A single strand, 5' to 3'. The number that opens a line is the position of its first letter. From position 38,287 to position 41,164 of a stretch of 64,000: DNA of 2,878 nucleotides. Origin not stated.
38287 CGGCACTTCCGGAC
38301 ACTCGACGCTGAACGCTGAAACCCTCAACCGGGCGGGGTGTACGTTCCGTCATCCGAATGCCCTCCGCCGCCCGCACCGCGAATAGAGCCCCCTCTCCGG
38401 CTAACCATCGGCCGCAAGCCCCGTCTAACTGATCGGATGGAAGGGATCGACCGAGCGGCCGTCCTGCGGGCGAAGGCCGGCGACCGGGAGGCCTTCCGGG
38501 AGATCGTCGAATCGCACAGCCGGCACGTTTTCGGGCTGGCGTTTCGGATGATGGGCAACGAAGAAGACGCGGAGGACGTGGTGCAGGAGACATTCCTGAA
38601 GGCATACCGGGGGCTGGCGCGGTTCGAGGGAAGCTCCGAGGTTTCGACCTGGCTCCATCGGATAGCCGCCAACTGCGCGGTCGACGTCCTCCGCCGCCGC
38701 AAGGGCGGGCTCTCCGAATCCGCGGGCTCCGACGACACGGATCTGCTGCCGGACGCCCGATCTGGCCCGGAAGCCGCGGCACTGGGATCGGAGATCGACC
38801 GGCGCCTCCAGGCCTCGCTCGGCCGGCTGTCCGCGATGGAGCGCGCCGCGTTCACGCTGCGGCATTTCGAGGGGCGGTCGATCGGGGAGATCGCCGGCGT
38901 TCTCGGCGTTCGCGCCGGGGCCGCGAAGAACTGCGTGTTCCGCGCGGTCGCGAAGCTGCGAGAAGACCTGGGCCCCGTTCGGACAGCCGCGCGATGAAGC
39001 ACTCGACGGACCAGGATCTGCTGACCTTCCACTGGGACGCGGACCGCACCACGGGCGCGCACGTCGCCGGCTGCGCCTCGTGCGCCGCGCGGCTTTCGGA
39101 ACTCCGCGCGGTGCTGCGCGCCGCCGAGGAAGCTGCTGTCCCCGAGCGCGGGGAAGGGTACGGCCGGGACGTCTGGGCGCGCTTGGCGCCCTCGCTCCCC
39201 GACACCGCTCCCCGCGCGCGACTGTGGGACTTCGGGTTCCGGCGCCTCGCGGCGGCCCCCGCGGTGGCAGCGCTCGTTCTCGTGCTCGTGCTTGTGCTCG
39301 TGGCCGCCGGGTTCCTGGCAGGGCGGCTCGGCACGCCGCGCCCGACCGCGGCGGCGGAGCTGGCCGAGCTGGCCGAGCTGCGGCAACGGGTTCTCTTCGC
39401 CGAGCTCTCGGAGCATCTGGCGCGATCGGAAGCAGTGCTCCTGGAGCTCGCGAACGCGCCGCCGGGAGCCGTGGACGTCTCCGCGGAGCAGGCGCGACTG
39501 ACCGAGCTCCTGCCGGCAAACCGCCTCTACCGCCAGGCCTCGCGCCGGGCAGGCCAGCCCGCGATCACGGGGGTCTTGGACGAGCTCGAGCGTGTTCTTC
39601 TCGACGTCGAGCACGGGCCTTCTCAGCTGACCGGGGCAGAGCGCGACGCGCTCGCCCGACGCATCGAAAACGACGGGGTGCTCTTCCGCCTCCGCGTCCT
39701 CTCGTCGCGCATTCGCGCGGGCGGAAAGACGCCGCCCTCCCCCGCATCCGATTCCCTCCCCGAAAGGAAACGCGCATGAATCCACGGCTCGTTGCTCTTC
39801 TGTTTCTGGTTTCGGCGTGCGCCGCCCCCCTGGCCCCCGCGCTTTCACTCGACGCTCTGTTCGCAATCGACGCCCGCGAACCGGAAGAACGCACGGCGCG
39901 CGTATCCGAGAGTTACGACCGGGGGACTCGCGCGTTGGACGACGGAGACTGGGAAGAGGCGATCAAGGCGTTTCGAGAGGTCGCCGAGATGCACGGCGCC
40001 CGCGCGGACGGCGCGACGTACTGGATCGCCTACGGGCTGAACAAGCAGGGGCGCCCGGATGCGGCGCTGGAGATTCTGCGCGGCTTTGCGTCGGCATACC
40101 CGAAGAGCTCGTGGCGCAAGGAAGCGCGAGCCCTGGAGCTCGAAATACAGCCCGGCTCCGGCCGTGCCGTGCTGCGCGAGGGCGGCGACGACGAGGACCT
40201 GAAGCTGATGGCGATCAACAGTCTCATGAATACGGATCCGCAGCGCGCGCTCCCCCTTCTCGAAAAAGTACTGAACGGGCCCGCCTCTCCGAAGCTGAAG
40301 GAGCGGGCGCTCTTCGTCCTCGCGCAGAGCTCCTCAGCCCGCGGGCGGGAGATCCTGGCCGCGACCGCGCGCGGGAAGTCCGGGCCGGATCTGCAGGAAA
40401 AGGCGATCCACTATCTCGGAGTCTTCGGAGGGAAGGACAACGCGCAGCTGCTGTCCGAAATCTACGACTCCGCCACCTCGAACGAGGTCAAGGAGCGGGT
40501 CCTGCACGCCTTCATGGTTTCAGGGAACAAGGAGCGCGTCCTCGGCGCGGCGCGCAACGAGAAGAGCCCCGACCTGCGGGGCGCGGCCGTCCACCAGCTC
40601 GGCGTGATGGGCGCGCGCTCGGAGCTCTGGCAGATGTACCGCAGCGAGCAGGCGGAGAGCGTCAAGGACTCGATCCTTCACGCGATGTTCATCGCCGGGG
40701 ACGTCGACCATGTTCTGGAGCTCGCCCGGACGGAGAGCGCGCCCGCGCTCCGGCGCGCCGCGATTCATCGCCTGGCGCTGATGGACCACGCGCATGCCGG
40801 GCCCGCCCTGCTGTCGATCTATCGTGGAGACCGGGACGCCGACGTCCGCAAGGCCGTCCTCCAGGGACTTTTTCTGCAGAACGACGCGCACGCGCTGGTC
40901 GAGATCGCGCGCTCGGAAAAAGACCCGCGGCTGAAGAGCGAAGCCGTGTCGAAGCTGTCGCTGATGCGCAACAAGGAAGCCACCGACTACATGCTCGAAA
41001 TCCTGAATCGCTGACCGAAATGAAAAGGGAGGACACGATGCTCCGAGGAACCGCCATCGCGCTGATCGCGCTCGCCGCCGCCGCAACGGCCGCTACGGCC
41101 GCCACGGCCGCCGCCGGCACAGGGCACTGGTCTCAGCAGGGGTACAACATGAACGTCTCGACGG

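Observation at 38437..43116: Five-gene translationally coupled ECF module: sigma / ZAS-like anti-sigma / secreted HEAT protein / DUF4097 adhesin-like / secreted HEAT protein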

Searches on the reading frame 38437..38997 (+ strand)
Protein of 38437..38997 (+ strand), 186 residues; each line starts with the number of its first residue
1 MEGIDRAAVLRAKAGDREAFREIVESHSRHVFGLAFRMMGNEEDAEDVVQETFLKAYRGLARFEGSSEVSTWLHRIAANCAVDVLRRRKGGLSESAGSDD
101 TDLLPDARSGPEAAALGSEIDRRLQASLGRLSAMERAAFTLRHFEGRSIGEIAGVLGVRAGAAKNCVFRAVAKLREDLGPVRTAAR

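Call 10: search_protein_families(library=pfam, proteins=[window:38437-38997:+], max_evalue=0.01)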
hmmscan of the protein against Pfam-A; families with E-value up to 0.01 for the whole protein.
window:38437-38997:+ (186 aa): 3 families
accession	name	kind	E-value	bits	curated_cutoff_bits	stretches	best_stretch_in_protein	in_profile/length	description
PF04542.20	Sigma70_r2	-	1.2e-20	73.5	24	1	23-89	1-69/71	Sigma-70 region 2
PF08281.18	Sigma70_r4_2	-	5.5e-11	42.4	25.7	1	122-174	2-54/54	Sigma-70, region 4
PF04545.22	Sigma70_r4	-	2.5e-07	30.5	24.1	1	128-176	2-50/50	Sigma-70, region 4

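Call 11: search_protein_families(library=ncbifam, proteins=[window:38437-38997:+], max_evalue=0.01)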
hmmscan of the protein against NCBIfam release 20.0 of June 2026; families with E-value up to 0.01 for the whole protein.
window:38437-38997:+ (186 aa): 100 families (the best 25 are shown)
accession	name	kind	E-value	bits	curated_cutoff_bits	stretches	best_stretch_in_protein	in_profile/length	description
NF008888.0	PRK11922.1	equivalog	2.1e-35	122.5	204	1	5-178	17-196/231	RNA polymerase sigma factor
NF007225.0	PRK09643.1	equivalog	2.4e-34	118.8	190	1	10-183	19-187/204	RNA polymerase sigma factor SigM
NF007223.0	PRK09641.1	equivalog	2.2e-33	115.7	209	1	1-178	1-184/187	RNA polymerase sigma factor SigW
NF004113.0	PRK05602.1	equivalog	7.6e-33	113.9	208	1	5-179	32-202/211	RNA polymerase sigma factor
NF007229.0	PRK09647.1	equivalog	1.2e-32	113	265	1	15-178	41-202/220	RNA polymerase sigma factor SigE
NF009166.1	PRK12513.1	equivalog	4.6e-30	104.8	206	1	5-179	9-187/193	RNA polymerase sigma factor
TIGR02983.1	SigE-fam_strep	subfamily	2.3e-29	102.4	141.55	1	16-179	4-159/162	SigE family RNA polymerase sigma factor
TIGR02948.1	SigW_bacill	equivalog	3.3e-29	102.3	243.1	1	1-179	1-185/187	RNA polymerase sigma factor SigW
NF006089.0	PRK08241.1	subfamily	1e-28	100.4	240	1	10-176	14-202/343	RNA polymerase subunit sigma-70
TIGR02937.1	sigma70-ECF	superfamily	1.7e-28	99.3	42.9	1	18-177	1-164/165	sigma-70 family RNA polymerase sigma factor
TIGR02939.1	RpoE_Sigma70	equivalog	6.5e-28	98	236.15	1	4-180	6-188/190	RNA polymerase sigma factor RpoE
NF007216.0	PRK09638.1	equivalog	1.2e-27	96.9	194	1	8-179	8-175/180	RNA polymerase sigma factor SigY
TIGR02960.1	SigX5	hypoth_equivalog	2.4e-27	96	264.75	2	15-89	2-76/322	RNA polymerase sigma-70 factor, TIGR02960 family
NF009168.0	PRK12515.1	subfamily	5.2e-26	91.3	236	1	5-178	9-179/189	RNA polymerase sigma factor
NF009176.0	PRK12524.1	equivalog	6.9e-26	91.2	264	1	5-179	13-185/196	RNA polymerase sigma factor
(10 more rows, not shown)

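Call 56: search_solved_structures(query=window:38437-38997:+, max_evalue=0.001)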
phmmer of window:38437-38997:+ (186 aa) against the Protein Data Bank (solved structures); distinct sequences matched with E-value up to 0.001: 24.
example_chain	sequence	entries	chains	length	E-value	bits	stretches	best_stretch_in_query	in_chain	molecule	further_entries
8z6g_B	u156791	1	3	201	8.4e-25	90.8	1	5-181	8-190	RNA polymerase sigma factor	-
6in7_B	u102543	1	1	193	8.5e-25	90.8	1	5-181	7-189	RNA polymerase sigma-H factor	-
9m9d_F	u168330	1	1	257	1.9e-24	89.6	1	18-178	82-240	ECF RNA polymerase sigma factor SigE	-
9m98_F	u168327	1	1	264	2e-24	89.6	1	18-178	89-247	ECF RNA polymerase sigma factor SigE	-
9m9e_F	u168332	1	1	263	2e-24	89.6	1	18-178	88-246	ECF RNA polymerase sigma factor SigE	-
5wuq_A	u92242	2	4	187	4.3e-24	88.5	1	6-178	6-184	ECF RNA polymerase sigma factor SigW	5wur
1or7_A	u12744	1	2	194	1.1e-18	70.8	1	5-175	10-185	RNA polymerase sigma-E factor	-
6jbq_F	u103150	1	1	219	1.8e-18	70.2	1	5-175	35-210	ECF RNA polymerase sigma-E factor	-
7qh5_A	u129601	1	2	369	3.8e-15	59.4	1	9-178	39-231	RNA polymerase sigma factor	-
6jcy_F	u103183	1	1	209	4.2e-15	59.2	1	30-179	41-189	ECF RNA polymerase sigma factor SigH,ECF RNA polymerase sigma factor SigE,ECF RNA polymera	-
6dv9_F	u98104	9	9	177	9e-15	58.2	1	9-178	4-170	ECF RNA polymerase sigma factor SigL | RNA polymerase sigma factor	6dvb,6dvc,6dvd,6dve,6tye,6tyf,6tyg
6dxo_A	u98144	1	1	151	1.7e-14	57.2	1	9-88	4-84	RNA polymerase ECF-subfamily sigma factor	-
4cxf_A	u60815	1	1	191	1.7e-13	54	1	2-175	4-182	RNA POLYMERASE SIGMA FACTOR CNRH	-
2map_A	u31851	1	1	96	7e-13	52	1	5-85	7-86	RNA polymerase sigma factor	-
2mao_A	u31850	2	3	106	8.6e-13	51.7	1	5-85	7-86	RNA polymerase sigma factor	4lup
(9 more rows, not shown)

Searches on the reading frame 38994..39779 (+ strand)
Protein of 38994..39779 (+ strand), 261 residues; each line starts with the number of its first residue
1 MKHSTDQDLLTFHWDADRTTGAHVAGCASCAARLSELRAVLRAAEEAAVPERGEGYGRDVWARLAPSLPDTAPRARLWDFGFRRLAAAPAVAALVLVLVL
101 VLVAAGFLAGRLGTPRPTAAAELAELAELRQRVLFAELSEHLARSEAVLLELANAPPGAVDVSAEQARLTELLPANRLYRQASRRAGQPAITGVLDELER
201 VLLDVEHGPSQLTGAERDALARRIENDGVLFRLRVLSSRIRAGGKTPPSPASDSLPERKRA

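Call 10: search_protein_families(library=pfam, proteins=[window:38994-39779:+], max_evalue=0.01)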
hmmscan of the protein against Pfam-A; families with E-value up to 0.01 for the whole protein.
window:38994-39779:+ (261 aa): 0 families

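Call 11: search_protein_families(library=ncbifam, proteins=[window:38994-39779:+], max_evalue=0.01)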
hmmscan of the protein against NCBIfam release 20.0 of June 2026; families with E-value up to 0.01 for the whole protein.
window:38994-39779:+ (261 aa): 0 families

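Call 52: search_protein_families(library=pfam, proteins=[window:38994-39779:+], max_evalue=5)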
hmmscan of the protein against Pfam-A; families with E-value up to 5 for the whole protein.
window:38994-39779:+ (261 aa): 2 families
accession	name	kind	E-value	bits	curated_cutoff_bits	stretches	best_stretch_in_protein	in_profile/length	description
PF23923.1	DUF7262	-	0.011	16.6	27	1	87-180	6-96/132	Family of unknown function (DUF7262)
PF14316.11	DUF4381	-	0.48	11.2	27.2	1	93-144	25-78/145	Domain of unknown function (DUF4381)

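Call 66: search_solved_structures(query=A4, max_evalue=5)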
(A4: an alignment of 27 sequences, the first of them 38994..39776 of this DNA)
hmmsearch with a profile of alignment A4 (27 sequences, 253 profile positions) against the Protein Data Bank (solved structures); distinct sequences matched with E-value up to 5: 13.
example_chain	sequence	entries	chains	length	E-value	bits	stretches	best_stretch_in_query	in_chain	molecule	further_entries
5wuq_C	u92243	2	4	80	1.1e-05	27.8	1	19-69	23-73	Anti-sigma-W factor RsiW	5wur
2q1z_B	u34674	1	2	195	0.023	16.9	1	2-53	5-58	Anti-Sigma factor ChrR, transcriptional activator ChrR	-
2z2s_B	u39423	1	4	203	0.025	16.8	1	2-53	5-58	Anti-Sigma factor ChrR, transcriptional activator ChrR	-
8rlz_A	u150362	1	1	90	0.028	16.7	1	7-41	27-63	Antisigma factor DdvA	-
3hug_B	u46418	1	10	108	0.035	16.4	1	17-53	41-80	PROBABLE CONSERVED MEMBRANE PROTEIN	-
8rot_B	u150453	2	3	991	0.085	15.1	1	7-41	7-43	CHAT domain-containing protein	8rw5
1u7j_A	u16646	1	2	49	0.13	14.5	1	171-196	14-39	Four-helix bundle model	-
1y47_A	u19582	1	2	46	0.14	14.4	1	172-196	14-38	dueferri (DF2)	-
7bxu_C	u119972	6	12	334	0.57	12.4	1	22-103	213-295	Osteopetrosis-associated transmembrane protein 1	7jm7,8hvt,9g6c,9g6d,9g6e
4v4n_AP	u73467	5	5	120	0.61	12.3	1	55-97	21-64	50S ribosomal protein L18E | Large ribosomal subunit protein eL18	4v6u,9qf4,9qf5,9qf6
7cq5_A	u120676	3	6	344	0.61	12.3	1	22-103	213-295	Osteopetrosis-associated transmembrane protein 1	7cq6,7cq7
7q21_L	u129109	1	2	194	0.94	11.7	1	79-137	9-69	Uncharacterized protein Cgl2664/cg2949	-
4czd_A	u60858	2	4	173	1.7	10.8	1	181-234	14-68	PUTATIVE TRANSCRIPTIONAL REGULATOR, ASNC FAMILY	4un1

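Call 67: search_protein_families(library=pfam, alignment_id=A4, max_evalue=0.1)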
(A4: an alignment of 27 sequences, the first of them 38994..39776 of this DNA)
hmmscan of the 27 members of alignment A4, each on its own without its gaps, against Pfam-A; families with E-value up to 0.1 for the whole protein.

A. member 1, window:38994-39776:+ (261 aa): 1 family
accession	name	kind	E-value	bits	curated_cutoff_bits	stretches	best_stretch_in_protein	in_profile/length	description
PF23923.1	DUF7262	-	0.011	16.6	27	1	87-180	6-96/132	Family of unknown function (DUF7262)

B. families by the number of members that match (of 27 scanned): 10 families
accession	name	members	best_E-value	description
PF13490.11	zf-HC2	15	0.00021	Putative zinc-finger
PF18314.6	FAS_I_H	1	0.0036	Fatty acid synthase type I helical domain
PF10090.15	HPTransfase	1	0.0064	Histidine phosphotransferase C-terminal domain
PF23923.1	DUF7262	1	0.011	Family of unknown function (DUF7262)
PF19721.4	DUF6215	1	0.012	Family of unknown function (DUF6215)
PF09850.14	DotU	1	0.038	Type VI secretion system protein DotU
PF03633.20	Glyco_hydro_65C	1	0.066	Glycosyl hydrolase family 65, C-terminal domain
PF21222.2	Lamp2_2nd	1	0.078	Lysosome-associated membrane glycoprotein 2, transmembrane segment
PF25828.1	CC_Cfap43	1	0.097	Cfap43 coiled coil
PF05957.18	DUF883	1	0.098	DUF883 N-terminal domain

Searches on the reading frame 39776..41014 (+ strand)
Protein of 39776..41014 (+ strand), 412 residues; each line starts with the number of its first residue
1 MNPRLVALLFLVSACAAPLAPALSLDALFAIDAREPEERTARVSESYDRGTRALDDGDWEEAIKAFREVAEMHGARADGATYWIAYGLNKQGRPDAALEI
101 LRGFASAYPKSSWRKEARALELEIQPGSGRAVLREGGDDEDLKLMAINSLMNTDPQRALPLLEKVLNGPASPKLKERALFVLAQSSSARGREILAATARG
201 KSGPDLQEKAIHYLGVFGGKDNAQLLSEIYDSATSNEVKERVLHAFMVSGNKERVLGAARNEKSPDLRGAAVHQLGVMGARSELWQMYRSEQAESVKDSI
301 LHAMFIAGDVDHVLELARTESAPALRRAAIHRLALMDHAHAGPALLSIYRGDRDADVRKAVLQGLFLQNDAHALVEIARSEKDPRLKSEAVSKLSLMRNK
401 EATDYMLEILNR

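Call 10: search_protein_families(library=pfam, proteins=[window:39776-41014:+], max_evalue=0.01)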
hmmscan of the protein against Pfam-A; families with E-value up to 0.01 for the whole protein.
window:39776-41014:+ (412 aa): 8 families
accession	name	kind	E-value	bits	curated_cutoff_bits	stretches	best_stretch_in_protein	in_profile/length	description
PF13646.12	HEAT_2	-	1.3e-19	70.6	27.7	2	170-245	12-86/88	HEAT repeats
PF13432.12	TPR_16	-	8e-08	33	32.7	1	47-111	1-64/65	Tetratricopeptide repeat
PF13174.12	TPR_6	-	1.2e-06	29.2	26.3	0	82-111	4-33/33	Tetratricopeptide repeat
PF14559.12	TPR_19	-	8e-06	26.5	25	1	53-111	1-59/68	Tetratricopeptide repeat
PF13428.12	TPR_14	-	2e-05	25.3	23.5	0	80-116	3-39/44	Tetratricopeptide repeat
PF13525.12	YfiO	-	4.5e-05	23.8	25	1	43-112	5-76/203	Outer membrane lipoprotein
PF07719.23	TPR_2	-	0.0011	19.3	27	0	47-71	5-29/34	Tetratricopeptide repeat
PF13424.12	TPR_12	-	0.0044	17.6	30.1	0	55-102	15-69/77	Tetratricopeptide repeat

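Call 11: search_protein_families(library=ncbifam, proteins=[window:39776-41014:+], max_evalue=0.01)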
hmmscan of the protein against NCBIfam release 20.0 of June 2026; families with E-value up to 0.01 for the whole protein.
window:39776-41014:+ (412 aa): 3 families
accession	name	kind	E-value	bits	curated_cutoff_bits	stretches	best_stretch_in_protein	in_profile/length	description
TIGR03302.1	OM_YfiO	subfamily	3.1e-06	26.9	81.4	1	6-112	8-104/239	outer membrane protein assembly factor BamD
NF052415.1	T3SS_chap_SctY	equivalog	4.4e-06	27.2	70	0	138-198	39-99/106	type III secretion apparatus assembly chaperone SctY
TIGR02795.1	tol_pal_ybgF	equivalog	9.6e-06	26.2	90.1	1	45-117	4-78/119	tol-pal system protein YbgF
